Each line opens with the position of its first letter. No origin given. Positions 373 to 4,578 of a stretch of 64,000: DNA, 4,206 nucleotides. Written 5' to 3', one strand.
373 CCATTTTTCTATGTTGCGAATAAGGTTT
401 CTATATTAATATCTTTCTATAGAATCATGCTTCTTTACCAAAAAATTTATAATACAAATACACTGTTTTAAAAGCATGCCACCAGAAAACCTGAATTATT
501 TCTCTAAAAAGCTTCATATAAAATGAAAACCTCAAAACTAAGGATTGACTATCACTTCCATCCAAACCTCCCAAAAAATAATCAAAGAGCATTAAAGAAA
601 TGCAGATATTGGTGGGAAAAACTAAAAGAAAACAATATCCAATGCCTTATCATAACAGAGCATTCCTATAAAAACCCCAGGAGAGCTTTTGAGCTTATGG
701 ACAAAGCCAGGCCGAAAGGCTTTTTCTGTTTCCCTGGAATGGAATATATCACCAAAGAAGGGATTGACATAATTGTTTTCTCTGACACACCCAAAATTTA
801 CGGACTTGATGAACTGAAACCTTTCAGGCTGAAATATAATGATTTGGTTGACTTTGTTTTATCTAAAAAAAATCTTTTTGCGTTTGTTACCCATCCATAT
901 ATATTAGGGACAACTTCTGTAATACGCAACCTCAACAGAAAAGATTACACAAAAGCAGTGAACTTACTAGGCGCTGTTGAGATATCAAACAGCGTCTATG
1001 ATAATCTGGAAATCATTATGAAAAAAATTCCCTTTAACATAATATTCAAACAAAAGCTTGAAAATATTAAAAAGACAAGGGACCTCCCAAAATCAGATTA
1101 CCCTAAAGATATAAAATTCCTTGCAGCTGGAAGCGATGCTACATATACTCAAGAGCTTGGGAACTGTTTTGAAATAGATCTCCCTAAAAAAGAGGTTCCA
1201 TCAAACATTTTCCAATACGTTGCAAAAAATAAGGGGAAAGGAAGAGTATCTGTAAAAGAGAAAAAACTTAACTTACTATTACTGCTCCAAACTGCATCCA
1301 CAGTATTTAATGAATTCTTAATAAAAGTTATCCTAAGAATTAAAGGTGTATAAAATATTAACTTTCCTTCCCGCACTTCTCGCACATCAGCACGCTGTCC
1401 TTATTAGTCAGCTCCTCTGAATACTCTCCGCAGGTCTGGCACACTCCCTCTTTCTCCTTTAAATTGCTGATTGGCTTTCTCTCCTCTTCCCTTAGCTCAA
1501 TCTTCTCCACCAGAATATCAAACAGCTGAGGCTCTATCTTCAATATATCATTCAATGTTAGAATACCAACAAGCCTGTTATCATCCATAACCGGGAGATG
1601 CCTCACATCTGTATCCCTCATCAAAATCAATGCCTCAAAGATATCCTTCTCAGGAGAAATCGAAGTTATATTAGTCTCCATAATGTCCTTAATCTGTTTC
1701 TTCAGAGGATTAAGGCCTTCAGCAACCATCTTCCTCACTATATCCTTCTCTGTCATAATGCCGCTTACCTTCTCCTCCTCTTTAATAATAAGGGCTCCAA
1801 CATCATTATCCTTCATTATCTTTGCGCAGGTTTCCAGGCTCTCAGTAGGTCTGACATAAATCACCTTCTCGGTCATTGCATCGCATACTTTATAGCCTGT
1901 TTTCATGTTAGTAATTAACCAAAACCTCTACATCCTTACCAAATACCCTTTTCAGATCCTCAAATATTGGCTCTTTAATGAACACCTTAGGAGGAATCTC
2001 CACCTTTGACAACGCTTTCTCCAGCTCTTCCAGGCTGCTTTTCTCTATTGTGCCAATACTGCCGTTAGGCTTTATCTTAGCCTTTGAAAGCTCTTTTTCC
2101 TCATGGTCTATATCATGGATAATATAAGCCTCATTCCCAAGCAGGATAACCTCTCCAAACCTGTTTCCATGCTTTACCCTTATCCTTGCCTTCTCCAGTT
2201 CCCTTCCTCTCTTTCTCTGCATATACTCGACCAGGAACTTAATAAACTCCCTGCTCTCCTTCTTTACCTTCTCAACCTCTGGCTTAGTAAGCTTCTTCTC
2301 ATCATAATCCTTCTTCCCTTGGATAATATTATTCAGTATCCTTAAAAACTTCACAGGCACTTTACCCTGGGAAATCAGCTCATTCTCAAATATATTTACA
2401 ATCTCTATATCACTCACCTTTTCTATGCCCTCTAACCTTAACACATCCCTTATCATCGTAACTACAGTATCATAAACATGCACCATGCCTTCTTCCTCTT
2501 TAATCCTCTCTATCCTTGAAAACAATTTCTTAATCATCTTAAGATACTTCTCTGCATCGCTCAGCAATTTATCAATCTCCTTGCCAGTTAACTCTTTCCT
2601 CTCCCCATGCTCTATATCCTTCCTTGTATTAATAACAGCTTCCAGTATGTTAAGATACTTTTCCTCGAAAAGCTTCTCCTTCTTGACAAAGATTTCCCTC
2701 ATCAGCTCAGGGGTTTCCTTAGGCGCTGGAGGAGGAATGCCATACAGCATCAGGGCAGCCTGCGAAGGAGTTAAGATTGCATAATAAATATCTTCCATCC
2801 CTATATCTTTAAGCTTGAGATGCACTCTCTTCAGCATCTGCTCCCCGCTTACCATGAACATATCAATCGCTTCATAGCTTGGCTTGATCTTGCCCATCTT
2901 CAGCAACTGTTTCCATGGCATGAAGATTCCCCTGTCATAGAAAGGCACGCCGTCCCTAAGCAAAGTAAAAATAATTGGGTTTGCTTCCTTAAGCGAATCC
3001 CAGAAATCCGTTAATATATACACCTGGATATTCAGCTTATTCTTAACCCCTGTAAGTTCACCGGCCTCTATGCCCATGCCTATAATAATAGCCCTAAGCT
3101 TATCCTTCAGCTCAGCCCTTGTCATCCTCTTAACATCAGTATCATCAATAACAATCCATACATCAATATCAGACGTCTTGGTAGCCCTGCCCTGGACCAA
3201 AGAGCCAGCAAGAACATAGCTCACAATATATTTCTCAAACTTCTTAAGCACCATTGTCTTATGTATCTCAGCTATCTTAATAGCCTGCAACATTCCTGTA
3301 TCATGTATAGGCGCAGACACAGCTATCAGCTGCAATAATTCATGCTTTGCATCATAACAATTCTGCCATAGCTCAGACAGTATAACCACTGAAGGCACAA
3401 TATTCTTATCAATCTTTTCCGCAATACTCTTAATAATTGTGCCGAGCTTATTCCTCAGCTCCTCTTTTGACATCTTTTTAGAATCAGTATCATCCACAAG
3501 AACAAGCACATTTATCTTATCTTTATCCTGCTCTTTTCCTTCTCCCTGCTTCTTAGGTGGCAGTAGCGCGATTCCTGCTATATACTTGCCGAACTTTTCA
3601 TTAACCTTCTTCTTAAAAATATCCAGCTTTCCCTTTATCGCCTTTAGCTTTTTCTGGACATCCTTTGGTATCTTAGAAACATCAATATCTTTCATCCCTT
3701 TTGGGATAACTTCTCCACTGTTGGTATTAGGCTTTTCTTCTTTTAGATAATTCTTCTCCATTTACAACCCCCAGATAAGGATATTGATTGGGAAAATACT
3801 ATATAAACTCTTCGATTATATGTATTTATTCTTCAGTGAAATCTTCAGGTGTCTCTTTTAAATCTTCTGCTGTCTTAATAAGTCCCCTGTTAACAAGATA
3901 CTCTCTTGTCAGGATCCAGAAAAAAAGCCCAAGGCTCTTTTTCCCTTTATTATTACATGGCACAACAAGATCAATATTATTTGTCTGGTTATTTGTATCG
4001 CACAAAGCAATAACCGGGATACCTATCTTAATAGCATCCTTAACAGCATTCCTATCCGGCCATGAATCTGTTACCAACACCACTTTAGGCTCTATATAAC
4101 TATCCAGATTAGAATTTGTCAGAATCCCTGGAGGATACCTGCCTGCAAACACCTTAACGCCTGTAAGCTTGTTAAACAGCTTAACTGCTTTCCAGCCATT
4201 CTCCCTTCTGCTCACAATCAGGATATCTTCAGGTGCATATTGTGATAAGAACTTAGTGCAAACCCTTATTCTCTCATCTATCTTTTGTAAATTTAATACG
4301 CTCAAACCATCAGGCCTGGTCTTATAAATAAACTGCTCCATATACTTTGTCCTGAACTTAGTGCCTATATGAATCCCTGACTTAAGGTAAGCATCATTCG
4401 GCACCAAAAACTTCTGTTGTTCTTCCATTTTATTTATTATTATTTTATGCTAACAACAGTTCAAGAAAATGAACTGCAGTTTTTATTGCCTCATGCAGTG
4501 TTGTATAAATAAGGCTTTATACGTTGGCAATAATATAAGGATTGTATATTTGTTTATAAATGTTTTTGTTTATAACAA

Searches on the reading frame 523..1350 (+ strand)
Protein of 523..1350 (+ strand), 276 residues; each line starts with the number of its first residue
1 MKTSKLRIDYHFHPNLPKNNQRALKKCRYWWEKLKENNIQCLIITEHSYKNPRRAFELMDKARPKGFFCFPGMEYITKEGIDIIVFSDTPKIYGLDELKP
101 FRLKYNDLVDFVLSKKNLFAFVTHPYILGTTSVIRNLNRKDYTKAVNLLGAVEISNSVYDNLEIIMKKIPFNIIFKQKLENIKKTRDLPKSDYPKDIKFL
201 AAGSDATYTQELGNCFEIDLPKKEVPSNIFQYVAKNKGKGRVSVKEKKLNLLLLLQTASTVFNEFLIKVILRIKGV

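Call 17: search_protein_families(library=pfam, proteins=[window:523-1350:+], max_evalue=0.0001)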
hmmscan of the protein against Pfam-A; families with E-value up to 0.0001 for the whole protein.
window:523-1350:+ (276 aa): 0 families

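Call 73: find_encoding_contigs(protein=window:523-1350:+, flank=10000, max_places=2)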
Protein window:523-1350:+ (276 aa): 7 contigs read that carry it; 2 places shown.
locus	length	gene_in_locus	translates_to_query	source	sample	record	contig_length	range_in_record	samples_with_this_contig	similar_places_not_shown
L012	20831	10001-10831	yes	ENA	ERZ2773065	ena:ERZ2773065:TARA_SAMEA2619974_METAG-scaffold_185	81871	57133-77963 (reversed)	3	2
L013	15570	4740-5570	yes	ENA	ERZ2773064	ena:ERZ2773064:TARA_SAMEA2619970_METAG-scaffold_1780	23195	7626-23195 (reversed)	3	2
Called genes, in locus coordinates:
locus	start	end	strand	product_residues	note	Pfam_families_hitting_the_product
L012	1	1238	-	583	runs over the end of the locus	PF02874:ATP-synt_ab_N, PF16886:ATP-synt_ab_Xtn, PF00006:ATP-synt_ab, PF22919:ATP-synt_VA_C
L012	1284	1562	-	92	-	-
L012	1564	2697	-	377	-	PF01992:vATP-synt_AC39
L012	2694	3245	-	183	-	-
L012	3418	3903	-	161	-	PF00137:ATP-synt_C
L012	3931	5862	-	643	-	PF01496:V_ATPase_I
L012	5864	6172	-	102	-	-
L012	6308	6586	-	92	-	-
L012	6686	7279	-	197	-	PF01871:AMMECR1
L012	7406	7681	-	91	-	PF13656:RNA_pol_L_2, PF01193:RNA_pol_L (weak)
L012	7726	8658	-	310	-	PF12840:HTH_20, PF01022:HTH_5 (weak), PF05124:S_layer_C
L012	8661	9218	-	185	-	PF00406:ADK (weak), PF01121:CoaE (faint), PF13238:AAA_18, PF13207:AAA_17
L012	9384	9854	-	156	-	-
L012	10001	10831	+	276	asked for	-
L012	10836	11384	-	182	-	PF00571:CBS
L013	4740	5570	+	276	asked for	-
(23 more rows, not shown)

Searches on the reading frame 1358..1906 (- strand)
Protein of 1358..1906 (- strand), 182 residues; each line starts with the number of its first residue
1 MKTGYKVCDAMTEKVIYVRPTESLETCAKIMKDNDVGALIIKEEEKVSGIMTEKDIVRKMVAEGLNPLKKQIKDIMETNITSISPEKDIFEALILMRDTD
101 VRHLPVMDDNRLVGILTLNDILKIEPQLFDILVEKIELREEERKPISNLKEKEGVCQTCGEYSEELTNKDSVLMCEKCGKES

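Call 17: search_protein_families(library=pfam, proteins=[window:1358-1906:-], max_evalue=0.0001)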
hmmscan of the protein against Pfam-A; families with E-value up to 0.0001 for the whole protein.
window:1358-1906:- (182 aa): 1 family
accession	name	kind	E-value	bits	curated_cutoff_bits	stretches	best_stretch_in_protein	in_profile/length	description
PF00571.33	CBS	-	3.4e-28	98.2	24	2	72-124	1-54/57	CBS domain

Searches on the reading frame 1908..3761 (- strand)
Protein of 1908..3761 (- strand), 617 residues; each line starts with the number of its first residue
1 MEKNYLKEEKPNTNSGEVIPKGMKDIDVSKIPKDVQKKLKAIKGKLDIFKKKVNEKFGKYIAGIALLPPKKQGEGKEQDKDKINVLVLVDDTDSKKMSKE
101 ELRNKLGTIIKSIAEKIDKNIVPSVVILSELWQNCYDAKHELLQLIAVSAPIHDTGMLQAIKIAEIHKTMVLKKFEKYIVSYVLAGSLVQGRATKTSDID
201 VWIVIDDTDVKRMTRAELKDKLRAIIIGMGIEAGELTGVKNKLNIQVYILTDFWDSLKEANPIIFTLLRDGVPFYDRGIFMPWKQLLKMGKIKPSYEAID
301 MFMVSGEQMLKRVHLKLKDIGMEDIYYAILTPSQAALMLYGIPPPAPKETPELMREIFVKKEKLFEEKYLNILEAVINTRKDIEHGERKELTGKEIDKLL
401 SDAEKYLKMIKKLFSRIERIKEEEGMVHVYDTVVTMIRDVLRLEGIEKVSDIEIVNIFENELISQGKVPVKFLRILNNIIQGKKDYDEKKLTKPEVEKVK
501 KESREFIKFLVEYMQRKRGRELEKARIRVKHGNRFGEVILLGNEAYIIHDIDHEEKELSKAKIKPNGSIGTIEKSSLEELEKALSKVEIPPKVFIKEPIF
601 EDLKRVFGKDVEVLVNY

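Call 17: search_protein_families(library=pfam, proteins=[window:1908-3761:-], max_evalue=0.0001)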
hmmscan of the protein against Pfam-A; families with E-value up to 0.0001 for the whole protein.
window:1908-3761:- (617 aa): 1 family
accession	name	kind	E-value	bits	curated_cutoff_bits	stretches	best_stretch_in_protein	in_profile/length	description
PF01909.29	NTP_transf_2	-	4.4e-06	27.4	21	1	173-221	10-60/93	Nucleotidyltransferase domain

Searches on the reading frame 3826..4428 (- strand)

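Call 17: search_protein_families(library=pfam, proteins=[window:3826-4428:-], max_evalue=0.0001)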
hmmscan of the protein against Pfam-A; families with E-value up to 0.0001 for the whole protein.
window:3826-4428:- (200 aa): 1 family
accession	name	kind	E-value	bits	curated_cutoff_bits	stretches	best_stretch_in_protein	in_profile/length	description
PF00318.25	Ribosomal_S2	-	1.4e-22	80.5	26.1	2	113-175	149-211/216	Ribosomal protein S2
